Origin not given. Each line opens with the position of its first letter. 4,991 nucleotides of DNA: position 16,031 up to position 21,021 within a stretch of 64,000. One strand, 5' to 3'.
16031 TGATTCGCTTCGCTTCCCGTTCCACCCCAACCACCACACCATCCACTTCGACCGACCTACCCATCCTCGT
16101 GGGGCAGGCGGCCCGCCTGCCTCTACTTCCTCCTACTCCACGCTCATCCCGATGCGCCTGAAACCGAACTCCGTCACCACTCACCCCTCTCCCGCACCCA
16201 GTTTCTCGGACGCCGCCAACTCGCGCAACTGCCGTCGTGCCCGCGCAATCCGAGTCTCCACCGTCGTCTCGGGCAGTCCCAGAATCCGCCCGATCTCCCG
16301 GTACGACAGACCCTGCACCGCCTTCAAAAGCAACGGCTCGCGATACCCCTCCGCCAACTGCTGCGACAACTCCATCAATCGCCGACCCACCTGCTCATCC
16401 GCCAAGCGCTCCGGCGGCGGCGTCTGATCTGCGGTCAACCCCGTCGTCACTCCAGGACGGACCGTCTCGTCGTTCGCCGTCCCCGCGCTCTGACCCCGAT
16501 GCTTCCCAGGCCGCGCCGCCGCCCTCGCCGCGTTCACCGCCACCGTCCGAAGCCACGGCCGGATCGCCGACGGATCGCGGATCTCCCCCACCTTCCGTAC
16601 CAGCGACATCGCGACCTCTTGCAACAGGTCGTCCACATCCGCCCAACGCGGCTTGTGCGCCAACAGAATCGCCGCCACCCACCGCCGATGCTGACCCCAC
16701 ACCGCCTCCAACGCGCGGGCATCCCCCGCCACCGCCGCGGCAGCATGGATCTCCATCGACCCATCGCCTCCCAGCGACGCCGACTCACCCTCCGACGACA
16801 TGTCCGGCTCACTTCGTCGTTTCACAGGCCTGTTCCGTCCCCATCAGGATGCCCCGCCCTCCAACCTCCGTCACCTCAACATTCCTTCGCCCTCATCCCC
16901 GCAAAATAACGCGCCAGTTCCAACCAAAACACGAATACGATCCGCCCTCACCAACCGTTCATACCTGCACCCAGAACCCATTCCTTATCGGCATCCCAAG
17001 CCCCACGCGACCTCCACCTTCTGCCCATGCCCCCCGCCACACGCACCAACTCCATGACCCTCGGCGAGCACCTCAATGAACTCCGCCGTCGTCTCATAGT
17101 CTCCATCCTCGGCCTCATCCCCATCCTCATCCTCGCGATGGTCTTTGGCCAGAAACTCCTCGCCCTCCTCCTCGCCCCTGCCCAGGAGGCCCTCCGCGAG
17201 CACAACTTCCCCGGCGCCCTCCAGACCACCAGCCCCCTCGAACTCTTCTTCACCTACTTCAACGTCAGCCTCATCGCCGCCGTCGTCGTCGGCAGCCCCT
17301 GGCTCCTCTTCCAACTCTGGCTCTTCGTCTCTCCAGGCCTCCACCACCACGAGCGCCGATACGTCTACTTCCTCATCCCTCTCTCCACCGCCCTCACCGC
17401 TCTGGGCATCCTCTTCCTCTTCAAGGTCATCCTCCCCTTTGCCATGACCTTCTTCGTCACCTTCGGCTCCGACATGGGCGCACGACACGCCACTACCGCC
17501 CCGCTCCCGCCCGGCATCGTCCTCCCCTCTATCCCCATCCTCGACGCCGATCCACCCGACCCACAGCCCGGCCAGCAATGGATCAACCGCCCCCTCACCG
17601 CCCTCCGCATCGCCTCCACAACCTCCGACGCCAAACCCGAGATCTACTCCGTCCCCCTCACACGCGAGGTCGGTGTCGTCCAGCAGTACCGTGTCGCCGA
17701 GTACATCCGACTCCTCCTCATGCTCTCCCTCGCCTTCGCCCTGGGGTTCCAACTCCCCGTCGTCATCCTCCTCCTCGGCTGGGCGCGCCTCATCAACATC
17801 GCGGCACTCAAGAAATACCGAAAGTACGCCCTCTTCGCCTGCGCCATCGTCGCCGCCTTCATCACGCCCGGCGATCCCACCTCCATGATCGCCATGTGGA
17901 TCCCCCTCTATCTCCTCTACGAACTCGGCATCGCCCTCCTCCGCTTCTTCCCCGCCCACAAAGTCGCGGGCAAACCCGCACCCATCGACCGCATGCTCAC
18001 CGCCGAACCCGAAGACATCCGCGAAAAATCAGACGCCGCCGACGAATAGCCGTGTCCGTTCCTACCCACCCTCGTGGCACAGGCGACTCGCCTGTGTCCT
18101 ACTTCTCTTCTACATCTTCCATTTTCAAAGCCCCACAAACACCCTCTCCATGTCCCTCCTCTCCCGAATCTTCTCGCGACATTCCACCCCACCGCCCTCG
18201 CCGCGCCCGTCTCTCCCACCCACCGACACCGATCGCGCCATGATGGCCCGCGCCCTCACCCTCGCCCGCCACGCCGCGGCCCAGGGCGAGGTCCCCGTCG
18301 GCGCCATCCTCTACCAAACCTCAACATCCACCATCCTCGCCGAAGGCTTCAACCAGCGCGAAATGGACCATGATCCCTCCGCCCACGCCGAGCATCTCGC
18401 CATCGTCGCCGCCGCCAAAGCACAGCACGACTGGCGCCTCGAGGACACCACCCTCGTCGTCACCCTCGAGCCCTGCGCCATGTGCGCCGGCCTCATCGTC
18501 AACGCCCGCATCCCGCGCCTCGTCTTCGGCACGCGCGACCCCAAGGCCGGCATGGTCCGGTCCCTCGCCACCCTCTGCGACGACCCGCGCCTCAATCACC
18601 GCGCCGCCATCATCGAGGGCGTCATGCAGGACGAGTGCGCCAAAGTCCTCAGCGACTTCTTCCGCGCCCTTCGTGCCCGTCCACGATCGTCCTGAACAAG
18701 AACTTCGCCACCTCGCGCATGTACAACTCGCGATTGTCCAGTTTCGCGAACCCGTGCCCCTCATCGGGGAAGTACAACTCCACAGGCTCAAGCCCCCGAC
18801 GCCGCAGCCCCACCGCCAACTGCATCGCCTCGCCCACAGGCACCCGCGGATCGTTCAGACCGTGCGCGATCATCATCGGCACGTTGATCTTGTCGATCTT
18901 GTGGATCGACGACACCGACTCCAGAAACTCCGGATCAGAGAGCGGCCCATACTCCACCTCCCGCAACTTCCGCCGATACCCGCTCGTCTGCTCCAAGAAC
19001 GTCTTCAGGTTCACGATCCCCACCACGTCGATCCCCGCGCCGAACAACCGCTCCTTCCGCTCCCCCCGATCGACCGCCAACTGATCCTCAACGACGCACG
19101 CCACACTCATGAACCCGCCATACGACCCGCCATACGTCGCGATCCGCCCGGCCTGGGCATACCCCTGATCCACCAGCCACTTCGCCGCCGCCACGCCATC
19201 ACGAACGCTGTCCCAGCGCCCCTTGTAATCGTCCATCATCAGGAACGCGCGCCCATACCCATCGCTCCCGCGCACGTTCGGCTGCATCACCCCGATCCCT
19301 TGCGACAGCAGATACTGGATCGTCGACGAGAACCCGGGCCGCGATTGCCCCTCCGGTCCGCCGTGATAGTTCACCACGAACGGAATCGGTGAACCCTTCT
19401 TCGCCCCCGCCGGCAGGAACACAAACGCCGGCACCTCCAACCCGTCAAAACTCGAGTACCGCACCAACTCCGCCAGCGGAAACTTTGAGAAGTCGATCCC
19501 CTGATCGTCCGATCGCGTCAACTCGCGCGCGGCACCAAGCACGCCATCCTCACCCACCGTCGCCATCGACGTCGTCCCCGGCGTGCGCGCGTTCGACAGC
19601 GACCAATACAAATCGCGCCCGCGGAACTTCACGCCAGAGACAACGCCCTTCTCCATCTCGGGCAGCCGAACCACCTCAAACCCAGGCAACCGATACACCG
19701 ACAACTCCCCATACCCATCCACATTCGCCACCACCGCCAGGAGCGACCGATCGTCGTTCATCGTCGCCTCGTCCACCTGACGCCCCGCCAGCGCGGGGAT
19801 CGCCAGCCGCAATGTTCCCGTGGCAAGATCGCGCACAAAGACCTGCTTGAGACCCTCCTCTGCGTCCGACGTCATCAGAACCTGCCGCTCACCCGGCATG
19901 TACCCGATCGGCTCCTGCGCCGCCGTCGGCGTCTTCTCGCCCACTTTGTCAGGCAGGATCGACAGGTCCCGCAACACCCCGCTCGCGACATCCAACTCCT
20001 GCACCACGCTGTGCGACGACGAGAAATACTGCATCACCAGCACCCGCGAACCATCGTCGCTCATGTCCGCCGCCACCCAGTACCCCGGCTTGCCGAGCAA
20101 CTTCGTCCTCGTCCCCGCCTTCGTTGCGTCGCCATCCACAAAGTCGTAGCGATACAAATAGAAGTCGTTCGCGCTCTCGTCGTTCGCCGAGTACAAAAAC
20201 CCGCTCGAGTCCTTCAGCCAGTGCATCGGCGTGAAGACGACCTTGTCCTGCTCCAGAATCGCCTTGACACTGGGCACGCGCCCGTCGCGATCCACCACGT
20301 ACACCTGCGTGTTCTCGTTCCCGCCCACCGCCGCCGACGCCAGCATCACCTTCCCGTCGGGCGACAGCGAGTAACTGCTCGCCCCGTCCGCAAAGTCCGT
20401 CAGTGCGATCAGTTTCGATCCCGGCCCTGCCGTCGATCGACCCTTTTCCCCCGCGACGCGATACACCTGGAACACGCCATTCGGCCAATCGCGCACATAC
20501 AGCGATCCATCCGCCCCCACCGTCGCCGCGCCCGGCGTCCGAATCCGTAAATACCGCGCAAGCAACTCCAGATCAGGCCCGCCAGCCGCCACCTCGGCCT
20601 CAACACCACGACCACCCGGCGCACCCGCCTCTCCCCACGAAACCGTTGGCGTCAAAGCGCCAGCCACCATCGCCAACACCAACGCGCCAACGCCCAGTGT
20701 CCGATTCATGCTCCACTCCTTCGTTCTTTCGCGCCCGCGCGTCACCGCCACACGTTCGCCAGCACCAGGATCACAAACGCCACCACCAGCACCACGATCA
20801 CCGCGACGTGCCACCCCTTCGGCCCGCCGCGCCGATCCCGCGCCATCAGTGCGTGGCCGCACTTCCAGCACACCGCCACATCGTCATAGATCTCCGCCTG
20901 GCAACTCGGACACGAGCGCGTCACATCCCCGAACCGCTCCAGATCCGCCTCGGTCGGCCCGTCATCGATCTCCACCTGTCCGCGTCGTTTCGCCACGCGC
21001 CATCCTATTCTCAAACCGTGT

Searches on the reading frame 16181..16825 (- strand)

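Call 15: search_protein_families(library=pfam, proteins=[window:16181-16825:-], max_evalue=0.01)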
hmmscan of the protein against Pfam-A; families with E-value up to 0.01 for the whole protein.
window:16181-16825:- (214 aa): 11 families
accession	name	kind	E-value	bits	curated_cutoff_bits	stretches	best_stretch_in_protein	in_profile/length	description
PF08281.18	Sigma70_r4_2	-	2e-16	59.8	25.7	1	148-200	2-54/54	Sigma-70, region 4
PF04542.20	Sigma70_r2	-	5.2e-10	39.4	24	1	45-105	4-66/71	Sigma-70 region 2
PF04545.22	Sigma70_r4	-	9.7e-07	28.7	24.1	1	156-202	4-50/50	Sigma-70, region 4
PF13404.12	HTH_AsnC-type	-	0.0002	21.5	27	1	173-195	18-40/42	AsnC-type helix-turn-helix domain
PF25787.1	HTH_SB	-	0.0013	18.9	43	1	170-194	20-44/53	Sleeping Beauty transposase HTH domain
PF13518.12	HTH_28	-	0.0018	18.8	25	1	166-198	6-38/52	Helix-turn-helix domain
PF20432.4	Xre-like-HTH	-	0.0046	17.7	25.8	0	172-200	23-49/63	Antitoxin Xre-like helix-turn-helix domain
PF13384.12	HTH_23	-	0.0047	17.2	24.6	0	168-195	13-40/50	Homeodomain-like domain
PF22233.2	PhyR_sigma-like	-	0.0054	16.9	27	0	162-200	9-47/50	Response regulator PhyR, sigma-like domain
PF00196.25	GerE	-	0.0056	16.7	23.5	0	167-200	12-45/57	Bacterial regulatory proteins, luxR family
PF07638.17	Sigma70_ECF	-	0.0084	16.5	21.1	0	152-201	132-180/185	ECF sigma factor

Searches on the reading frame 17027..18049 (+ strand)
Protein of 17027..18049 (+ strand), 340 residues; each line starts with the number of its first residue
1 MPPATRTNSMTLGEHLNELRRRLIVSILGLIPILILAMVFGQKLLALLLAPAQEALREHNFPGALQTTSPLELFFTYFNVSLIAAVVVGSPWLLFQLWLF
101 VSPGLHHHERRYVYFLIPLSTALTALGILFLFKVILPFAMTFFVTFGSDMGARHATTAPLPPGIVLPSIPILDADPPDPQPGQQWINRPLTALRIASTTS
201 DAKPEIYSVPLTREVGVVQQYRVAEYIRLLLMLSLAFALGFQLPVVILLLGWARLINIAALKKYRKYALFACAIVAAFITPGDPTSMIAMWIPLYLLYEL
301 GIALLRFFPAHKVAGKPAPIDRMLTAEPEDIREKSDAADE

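Call 15: search_protein_families(library=pfam, proteins=[window:17027-18049:+], max_evalue=0.01)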
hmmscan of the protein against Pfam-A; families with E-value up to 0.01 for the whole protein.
window:17027-18049:+ (340 aa): 1 family
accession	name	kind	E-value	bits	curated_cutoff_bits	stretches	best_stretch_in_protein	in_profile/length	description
PF00902.23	TatC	-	2.5e-55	187.9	25.1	2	14-149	1-131/208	Sec-independent protein translocase protein (TatC)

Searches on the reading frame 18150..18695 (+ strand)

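Call 15: search_protein_families(library=pfam, proteins=[window:18150-18695:+], max_evalue=0.01)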
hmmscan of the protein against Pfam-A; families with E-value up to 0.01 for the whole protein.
window:18150-18695:+ (181 aa): 3 families
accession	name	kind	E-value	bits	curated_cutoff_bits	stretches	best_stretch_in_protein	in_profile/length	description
PF14437.12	MafB19-deam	-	1.4e-35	122.7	27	1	29-175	4-142/142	MafB19-like deaminase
PF00383.29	dCMP_cyt_deam_1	-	3.2e-27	94.8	25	1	27-128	3-102/102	Cytidine and deoxycytidylate deaminase zinc-binding region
PF14439.12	Bd3614-deam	-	7.9e-06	26.3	38.5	1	77-119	34-77/113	Bd3614-like deaminase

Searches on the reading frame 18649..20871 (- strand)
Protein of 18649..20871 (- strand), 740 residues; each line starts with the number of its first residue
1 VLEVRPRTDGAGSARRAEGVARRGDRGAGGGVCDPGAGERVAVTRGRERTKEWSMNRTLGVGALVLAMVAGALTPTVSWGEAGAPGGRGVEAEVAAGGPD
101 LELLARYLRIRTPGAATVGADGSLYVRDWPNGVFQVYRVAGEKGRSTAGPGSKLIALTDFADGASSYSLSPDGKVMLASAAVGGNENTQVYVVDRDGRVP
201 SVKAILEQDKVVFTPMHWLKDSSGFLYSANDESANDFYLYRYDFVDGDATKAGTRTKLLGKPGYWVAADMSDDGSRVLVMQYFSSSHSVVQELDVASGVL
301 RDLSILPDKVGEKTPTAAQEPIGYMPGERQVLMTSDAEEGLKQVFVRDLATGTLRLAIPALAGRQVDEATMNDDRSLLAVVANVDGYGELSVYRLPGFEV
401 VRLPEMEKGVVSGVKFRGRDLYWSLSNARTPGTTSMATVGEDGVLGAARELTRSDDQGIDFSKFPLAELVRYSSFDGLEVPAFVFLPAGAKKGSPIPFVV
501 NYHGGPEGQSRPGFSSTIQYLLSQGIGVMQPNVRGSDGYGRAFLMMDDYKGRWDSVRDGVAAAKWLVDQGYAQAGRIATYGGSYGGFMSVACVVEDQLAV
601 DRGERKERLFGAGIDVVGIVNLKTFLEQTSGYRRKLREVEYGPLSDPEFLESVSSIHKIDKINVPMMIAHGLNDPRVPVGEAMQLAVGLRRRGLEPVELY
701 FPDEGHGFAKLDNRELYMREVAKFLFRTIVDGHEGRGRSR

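Call 15: search_protein_families(library=pfam, proteins=[window:18649-20871:-], max_evalue=0.01)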
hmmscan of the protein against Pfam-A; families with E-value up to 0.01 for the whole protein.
window:18649-20871:- (740 aa): 6 families
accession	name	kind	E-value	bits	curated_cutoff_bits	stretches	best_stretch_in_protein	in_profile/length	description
PF00326.27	Peptidase_S9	-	8.1e-38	130.5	22.6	1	513-728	2-209/213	Prolyl oligopeptidase family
PF02129.25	Peptidase_S15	-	6.8e-12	46.1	23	1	476-595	1-115/262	X-Pro dipeptidyl-peptidase (S15 family)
PF20434.5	BD-FAE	-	1e-09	38.7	26.8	1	491-686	8-212/215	BD-FAE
PF01738.24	DLH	-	0.00019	21.5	21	1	654-719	134-199/217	Dienelactone hydrolase family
PF02897.21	Peptidase_S9_N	-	0.00073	18.8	24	1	166-233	128-192/414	Prolyl oligopeptidase, N-terminal beta-propeller domain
PF05448.18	AXE1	-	0.0046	16.2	21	0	470-542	59-126/321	Acetyl xylan esterase (AXE1)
